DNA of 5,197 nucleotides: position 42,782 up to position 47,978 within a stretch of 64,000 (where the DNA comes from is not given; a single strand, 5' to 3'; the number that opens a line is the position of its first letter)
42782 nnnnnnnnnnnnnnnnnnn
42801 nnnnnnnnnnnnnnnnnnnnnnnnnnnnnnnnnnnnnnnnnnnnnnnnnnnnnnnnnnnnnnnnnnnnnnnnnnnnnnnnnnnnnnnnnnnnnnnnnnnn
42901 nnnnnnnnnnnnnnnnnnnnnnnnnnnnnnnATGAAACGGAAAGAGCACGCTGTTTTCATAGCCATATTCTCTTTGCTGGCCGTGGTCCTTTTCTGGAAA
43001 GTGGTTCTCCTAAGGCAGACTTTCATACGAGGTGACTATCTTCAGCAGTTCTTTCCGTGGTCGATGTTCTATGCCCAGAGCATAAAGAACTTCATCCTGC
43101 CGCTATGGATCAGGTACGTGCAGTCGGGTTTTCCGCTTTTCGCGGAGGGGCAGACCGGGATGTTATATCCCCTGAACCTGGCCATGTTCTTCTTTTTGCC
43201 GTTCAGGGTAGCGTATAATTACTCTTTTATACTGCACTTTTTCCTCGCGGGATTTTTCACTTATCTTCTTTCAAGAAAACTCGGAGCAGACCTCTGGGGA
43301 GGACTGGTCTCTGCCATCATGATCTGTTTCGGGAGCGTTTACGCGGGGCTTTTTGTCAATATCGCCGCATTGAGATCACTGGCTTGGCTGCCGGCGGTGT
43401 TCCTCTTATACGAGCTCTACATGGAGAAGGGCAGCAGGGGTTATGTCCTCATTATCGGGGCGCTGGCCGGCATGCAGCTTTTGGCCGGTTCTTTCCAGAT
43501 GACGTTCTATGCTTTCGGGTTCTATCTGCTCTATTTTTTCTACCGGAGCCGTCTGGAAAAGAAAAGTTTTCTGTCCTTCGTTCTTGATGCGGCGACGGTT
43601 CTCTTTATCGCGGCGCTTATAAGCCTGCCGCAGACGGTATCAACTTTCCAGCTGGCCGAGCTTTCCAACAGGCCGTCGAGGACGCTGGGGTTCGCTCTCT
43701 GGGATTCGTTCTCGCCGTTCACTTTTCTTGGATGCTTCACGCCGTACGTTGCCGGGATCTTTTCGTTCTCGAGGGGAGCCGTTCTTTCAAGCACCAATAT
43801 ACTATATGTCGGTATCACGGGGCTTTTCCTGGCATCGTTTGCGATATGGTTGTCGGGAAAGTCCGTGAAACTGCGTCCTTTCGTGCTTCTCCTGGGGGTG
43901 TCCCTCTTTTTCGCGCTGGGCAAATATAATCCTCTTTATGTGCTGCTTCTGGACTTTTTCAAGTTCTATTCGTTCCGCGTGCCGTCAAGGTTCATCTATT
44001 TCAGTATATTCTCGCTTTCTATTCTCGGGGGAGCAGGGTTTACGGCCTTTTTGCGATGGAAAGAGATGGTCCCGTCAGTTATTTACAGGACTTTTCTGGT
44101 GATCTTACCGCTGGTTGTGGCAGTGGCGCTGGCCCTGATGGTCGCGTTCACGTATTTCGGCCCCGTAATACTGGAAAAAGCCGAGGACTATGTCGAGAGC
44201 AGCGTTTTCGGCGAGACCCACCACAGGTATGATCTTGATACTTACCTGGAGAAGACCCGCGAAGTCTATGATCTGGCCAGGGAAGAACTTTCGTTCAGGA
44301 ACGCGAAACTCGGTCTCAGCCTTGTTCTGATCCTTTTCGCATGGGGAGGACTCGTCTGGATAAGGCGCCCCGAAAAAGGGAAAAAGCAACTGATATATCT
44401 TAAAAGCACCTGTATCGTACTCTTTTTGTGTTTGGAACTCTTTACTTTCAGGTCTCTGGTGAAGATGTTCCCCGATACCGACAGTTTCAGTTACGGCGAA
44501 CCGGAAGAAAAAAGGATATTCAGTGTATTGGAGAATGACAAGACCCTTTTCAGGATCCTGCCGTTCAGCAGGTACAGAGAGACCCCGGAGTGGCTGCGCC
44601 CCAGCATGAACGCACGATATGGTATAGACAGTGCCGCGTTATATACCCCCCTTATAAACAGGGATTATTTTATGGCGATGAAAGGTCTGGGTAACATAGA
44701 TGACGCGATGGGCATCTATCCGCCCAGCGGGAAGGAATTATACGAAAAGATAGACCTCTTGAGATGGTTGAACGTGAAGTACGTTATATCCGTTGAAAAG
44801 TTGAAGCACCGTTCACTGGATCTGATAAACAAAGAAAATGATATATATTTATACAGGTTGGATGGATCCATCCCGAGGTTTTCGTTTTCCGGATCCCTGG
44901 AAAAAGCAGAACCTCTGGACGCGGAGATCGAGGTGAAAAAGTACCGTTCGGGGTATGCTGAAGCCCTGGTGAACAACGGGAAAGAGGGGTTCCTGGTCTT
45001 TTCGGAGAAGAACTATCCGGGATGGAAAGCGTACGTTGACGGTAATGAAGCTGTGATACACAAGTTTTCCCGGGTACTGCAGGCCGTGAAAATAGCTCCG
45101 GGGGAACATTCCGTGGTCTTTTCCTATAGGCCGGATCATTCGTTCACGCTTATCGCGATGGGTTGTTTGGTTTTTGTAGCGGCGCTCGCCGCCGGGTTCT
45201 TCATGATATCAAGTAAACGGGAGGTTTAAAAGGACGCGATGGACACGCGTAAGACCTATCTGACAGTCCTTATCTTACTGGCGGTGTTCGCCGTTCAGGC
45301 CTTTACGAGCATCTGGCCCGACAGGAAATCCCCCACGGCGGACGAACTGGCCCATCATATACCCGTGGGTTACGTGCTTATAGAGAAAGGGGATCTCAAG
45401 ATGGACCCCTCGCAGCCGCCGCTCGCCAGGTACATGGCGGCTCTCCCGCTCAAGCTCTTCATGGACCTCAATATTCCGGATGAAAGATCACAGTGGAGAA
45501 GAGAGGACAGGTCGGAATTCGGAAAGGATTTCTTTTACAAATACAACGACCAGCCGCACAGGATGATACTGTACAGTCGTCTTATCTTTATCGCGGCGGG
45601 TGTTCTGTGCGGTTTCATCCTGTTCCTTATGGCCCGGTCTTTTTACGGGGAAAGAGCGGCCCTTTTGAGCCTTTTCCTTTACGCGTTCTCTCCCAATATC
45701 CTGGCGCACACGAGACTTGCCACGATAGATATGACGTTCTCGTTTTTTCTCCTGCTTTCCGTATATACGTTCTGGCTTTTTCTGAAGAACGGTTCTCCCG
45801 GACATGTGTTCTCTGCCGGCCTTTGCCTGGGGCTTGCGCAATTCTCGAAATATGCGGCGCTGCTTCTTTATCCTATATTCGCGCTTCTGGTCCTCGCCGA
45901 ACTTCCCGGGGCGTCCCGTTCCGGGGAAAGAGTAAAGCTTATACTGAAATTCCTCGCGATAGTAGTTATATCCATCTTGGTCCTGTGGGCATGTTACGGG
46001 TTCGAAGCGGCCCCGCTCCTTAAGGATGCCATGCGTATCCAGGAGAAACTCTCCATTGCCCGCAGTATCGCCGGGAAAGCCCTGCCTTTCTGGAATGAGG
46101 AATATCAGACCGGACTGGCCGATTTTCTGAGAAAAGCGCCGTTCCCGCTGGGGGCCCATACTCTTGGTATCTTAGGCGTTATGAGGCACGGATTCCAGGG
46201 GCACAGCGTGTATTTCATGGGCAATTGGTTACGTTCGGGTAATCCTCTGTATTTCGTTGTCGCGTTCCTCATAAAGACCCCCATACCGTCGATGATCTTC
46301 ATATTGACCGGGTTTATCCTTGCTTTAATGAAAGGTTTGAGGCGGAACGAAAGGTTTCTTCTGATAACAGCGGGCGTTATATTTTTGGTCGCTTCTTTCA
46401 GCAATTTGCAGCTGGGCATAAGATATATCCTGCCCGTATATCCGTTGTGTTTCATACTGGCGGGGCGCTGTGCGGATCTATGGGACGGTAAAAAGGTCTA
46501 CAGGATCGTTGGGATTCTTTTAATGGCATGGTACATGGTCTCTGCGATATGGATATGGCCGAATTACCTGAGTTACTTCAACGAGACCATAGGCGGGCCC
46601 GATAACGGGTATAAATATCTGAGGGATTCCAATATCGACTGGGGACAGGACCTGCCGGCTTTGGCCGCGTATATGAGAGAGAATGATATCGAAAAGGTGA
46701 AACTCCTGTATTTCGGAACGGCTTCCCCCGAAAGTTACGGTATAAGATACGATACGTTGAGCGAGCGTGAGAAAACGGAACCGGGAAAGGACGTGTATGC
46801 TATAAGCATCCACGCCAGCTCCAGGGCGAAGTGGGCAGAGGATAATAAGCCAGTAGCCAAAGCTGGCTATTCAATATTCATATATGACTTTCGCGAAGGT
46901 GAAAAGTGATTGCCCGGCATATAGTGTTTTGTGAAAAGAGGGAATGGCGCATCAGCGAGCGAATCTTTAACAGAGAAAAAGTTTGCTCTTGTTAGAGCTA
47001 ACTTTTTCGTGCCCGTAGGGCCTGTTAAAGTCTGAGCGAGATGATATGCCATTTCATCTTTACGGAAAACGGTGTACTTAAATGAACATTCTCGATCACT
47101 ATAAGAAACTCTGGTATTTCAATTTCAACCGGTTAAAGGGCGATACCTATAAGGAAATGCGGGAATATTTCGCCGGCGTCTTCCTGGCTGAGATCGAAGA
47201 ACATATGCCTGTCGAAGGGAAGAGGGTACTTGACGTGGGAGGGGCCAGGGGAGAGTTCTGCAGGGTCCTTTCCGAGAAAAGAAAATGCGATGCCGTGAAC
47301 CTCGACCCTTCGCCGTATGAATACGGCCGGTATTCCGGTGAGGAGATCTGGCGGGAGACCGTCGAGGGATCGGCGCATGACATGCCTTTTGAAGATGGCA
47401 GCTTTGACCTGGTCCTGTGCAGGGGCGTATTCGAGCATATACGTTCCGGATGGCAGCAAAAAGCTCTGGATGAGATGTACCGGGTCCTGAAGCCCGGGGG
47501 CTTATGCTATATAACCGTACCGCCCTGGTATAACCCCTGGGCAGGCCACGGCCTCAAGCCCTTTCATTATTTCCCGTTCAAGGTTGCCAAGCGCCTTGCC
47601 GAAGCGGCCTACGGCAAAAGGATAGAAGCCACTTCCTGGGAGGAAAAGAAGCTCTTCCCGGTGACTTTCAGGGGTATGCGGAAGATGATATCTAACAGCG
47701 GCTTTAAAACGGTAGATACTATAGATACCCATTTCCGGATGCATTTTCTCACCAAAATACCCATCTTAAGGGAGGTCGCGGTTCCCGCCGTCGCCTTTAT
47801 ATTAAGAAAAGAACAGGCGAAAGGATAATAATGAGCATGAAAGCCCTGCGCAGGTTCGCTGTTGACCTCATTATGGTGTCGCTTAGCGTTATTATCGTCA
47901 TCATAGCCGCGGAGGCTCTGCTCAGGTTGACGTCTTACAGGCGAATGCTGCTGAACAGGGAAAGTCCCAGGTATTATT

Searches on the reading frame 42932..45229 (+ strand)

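Call 32: search_protein_families(library=pfam, proteins=[window:42932-45229:+], max_evalue=0.00001)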
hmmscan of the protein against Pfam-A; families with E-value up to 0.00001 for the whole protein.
window:42932-45229:+ (765 aa): 1 family
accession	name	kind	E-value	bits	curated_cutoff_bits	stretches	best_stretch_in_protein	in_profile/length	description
PF09586.16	YfhO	-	1.1e-11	44.3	28.5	1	665-735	755-826/835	Bacterial membrane protein YfhO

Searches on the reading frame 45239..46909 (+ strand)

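Call 7: search_protein_families(library=pfam, proteins=[window:45239-46909:+])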
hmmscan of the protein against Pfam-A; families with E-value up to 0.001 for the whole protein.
window:45239-46909:+ (556 aa): 2 families
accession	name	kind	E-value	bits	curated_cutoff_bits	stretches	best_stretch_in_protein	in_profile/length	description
PF13231.12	PMT_2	-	2.5e-14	54.2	26.1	1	114-250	25-160/160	Dolichyl-phosphate-mannose-protein mannosyltransferase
PF02366.24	PMT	-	7.1e-08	32.7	22.7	1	110-253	82-233/245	Dolichyl-phosphate-mannose-protein mannosyltransferase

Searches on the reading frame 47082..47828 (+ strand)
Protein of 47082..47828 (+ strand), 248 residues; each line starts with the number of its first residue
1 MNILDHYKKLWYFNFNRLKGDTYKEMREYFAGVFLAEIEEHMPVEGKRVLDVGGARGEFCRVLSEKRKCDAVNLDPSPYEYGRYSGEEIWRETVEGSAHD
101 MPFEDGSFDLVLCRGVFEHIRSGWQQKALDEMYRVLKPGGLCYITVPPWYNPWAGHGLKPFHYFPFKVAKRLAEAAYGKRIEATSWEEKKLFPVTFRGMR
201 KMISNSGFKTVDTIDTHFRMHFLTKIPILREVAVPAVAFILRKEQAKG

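Call 7: search_protein_families(library=pfam, proteins=[window:47082-47828:+])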
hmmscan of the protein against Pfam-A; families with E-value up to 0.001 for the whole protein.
window:47082-47828:+ (248 aa): 8 families
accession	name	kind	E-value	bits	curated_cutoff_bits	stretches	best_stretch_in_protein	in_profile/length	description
PF08241.18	Methyltransf_11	-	1.3e-19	71.1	21.2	1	50-144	1-95/95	Methyltransferase domain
PF13489.12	Methyltransf_23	-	1.7e-18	67.3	27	1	43-167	20-124/164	Methyltransferase domain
PF13649.12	Methyltransf_25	-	4.1e-16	59.9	27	1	49-140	1-97/97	Methyltransferase domain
PF13847.12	Methyltransf_31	-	4.4e-11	43.1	27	1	95-145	60-110/145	Methyltransferase domain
PF08242.18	Methyltransf_12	-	8.6e-11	42.9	30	1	50-141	1-97/98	Methyltransferase domain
PF01209.24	Ubie_methyltran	-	5.1e-08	33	20.1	1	43-144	45-151/233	ubiE/COQ5 methyltransferase family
PF01728.25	FtsJ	-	0.00046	20.6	24.1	1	35-81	9-58/181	FtsJ-like methyltransferase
PF01739.24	CheR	-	0.00059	19.8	27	1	89-144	115-173/195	CheR methyltransferase, SAM binding domain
